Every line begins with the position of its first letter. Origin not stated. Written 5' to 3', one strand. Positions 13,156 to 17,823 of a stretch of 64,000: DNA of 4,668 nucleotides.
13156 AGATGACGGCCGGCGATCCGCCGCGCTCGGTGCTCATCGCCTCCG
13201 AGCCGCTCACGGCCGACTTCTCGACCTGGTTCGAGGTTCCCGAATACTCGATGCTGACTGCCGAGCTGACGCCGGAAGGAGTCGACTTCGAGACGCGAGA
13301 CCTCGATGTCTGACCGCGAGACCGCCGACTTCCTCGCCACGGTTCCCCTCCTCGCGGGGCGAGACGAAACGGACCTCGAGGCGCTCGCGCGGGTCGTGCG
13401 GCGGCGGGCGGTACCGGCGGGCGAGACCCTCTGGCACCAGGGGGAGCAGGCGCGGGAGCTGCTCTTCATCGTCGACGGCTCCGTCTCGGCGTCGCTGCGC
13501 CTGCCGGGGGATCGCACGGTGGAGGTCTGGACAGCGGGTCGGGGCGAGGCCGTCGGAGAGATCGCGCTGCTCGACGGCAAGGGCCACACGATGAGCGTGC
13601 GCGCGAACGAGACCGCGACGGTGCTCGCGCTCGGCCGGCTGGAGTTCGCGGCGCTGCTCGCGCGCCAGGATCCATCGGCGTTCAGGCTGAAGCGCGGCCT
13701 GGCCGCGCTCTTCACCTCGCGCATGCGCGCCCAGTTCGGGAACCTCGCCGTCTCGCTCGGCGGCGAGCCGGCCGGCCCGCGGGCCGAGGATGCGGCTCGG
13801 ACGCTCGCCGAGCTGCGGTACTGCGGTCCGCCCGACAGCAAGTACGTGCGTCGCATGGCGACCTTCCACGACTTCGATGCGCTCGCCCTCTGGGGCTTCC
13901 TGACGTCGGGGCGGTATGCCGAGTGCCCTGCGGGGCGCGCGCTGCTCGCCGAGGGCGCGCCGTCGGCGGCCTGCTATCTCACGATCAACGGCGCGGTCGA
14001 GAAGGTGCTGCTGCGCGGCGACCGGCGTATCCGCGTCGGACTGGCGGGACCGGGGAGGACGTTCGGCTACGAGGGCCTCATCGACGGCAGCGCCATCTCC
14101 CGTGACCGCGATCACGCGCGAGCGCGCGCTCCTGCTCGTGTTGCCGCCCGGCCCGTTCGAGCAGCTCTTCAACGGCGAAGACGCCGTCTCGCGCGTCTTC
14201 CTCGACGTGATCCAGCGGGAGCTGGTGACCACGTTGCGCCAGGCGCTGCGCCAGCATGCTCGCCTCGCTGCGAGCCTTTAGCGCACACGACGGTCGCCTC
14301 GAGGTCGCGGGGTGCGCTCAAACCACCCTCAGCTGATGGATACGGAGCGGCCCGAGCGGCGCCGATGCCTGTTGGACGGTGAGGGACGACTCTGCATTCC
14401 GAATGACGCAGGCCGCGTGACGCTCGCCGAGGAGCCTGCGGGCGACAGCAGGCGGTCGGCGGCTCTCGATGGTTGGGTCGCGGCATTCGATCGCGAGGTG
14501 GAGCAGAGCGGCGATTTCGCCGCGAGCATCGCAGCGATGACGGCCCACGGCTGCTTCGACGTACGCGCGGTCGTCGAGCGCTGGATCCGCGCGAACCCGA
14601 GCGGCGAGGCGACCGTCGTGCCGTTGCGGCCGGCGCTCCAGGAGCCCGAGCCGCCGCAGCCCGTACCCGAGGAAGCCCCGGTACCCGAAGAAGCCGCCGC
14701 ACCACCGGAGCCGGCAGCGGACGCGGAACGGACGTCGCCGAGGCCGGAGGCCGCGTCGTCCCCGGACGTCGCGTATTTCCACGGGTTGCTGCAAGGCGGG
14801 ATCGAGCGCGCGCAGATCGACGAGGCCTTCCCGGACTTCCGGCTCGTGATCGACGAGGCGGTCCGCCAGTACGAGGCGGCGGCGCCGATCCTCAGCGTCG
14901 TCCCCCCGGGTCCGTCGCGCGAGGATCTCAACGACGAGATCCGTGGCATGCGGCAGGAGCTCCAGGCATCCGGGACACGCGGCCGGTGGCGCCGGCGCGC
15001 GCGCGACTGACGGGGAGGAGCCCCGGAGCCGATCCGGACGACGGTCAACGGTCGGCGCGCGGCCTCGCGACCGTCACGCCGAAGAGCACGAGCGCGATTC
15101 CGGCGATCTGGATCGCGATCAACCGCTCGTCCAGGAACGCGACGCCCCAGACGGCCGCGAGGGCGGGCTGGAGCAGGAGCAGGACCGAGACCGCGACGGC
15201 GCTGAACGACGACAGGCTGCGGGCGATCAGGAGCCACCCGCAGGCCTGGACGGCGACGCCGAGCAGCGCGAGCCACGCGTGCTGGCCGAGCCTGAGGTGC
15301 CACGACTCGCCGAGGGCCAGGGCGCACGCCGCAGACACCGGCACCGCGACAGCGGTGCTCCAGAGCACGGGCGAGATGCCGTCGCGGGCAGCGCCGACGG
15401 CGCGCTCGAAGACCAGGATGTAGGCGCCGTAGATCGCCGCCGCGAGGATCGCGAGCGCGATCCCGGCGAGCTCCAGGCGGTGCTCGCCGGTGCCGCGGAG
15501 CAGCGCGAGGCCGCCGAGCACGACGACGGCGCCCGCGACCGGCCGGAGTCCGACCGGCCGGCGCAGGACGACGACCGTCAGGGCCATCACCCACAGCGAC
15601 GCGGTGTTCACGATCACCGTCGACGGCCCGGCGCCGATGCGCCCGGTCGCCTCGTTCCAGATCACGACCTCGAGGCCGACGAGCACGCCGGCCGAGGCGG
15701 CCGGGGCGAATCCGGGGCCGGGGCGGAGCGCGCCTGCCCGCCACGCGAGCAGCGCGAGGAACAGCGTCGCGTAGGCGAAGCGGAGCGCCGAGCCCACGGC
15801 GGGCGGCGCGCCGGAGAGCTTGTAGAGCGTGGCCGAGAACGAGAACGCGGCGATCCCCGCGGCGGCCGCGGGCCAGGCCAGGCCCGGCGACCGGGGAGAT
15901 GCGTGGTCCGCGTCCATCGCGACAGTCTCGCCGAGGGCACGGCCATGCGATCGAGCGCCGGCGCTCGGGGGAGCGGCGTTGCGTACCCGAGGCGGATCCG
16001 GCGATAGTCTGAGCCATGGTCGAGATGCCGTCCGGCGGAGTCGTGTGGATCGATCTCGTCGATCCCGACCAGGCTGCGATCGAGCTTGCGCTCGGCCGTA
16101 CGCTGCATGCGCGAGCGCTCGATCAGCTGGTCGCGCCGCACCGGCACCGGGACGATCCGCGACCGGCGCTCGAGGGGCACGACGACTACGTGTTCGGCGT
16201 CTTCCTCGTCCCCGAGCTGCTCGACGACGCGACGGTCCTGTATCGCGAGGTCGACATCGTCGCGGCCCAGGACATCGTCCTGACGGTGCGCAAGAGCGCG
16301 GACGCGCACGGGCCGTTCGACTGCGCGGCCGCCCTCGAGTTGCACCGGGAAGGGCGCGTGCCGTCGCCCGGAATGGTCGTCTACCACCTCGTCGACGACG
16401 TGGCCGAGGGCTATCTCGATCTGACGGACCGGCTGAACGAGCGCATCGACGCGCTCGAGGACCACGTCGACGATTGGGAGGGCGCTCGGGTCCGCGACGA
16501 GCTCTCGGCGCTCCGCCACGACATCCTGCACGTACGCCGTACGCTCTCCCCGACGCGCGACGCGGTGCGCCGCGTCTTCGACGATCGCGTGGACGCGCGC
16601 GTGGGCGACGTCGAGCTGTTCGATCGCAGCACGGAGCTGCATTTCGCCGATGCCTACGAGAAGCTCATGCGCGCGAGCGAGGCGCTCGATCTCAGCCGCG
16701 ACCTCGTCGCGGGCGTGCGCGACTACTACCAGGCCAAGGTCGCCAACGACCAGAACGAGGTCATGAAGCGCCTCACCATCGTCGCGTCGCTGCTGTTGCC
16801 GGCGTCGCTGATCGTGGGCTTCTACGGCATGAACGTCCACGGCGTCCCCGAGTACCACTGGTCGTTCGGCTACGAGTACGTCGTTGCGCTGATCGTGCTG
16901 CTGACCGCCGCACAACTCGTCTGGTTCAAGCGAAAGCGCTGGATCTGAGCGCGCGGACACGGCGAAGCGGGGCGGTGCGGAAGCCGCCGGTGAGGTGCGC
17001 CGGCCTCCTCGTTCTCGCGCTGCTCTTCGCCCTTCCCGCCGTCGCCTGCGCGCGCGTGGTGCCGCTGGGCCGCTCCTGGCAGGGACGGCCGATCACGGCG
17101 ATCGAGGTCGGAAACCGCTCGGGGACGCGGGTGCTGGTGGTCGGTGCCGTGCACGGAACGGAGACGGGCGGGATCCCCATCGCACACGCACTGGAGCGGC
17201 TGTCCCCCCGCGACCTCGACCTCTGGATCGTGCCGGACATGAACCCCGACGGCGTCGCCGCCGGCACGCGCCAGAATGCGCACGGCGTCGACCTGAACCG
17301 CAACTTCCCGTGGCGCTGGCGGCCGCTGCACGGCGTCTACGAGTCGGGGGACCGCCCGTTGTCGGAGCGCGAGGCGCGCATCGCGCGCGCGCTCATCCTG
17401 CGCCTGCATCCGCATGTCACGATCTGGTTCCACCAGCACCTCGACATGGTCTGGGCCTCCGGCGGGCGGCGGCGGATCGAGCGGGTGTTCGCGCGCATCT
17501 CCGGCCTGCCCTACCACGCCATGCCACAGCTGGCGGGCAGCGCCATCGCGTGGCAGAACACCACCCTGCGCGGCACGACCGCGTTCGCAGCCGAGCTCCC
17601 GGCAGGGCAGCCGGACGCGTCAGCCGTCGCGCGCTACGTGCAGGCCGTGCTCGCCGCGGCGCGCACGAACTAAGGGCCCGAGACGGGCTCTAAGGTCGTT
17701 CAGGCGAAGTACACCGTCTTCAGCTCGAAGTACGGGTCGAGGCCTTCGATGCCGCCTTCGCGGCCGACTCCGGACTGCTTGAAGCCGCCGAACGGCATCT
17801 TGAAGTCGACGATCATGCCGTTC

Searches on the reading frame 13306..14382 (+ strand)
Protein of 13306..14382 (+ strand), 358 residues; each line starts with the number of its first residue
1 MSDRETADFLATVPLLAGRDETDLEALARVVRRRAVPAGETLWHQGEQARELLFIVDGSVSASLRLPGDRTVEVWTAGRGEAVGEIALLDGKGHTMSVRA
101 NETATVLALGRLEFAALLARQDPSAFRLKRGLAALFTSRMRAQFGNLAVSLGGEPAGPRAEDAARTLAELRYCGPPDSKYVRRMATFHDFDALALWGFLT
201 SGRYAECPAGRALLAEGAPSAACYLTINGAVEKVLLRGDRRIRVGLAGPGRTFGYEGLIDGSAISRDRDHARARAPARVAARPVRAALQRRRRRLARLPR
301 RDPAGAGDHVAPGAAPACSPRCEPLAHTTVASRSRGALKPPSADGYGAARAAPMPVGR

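Call 12: search_protein_families(library=pfam, proteins=[window:13306-14382:+], max_evalue=0.001)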
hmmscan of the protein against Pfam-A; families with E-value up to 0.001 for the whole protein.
window:13306-14382:+ (358 aa): 1 family
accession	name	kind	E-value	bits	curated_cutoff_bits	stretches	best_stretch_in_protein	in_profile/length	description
PF00027.35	cNMP_binding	-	8.8e-24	83.7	27.5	2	34-120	2-88/89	Cyclic nucleotide-binding domain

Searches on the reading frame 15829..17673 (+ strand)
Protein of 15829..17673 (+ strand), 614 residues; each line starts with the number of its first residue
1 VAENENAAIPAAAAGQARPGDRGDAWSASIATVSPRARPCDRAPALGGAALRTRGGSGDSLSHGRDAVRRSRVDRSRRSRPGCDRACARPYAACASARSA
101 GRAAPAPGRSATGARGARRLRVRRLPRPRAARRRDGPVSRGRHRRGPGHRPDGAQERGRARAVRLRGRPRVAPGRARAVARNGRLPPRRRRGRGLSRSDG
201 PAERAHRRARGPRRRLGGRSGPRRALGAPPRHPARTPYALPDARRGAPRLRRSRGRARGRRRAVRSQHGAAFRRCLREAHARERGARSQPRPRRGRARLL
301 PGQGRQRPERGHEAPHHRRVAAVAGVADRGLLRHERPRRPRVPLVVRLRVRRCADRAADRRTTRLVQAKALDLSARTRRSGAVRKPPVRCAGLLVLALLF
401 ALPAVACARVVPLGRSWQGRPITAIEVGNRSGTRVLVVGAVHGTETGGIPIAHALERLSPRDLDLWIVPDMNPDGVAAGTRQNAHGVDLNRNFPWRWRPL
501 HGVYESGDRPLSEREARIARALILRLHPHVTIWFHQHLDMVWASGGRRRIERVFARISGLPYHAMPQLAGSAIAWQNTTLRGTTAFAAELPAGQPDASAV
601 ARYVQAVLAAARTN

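Call 12: search_protein_families(library=pfam, proteins=[window:15829-17673:+], max_evalue=0.001)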
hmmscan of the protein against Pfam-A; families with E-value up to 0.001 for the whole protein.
window:15829-17673:+ (614 aa): 3 families
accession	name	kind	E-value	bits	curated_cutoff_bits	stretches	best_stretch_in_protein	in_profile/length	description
PF00246.29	Peptidase_M14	-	3.5e-14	53.5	21.6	1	408-514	16-150/286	Zinc carboxypeptidase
PF24827.1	AstE_AspA_cat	-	4.7e-08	33.2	25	1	432-532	2-99/192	Succinylglutamate desuccinylase/Aspartoacylase catalytic domain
PF10994.13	DUF2817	-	0.00036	20.6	23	1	452-504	77-120/341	Protein of unknown function (DUF2817)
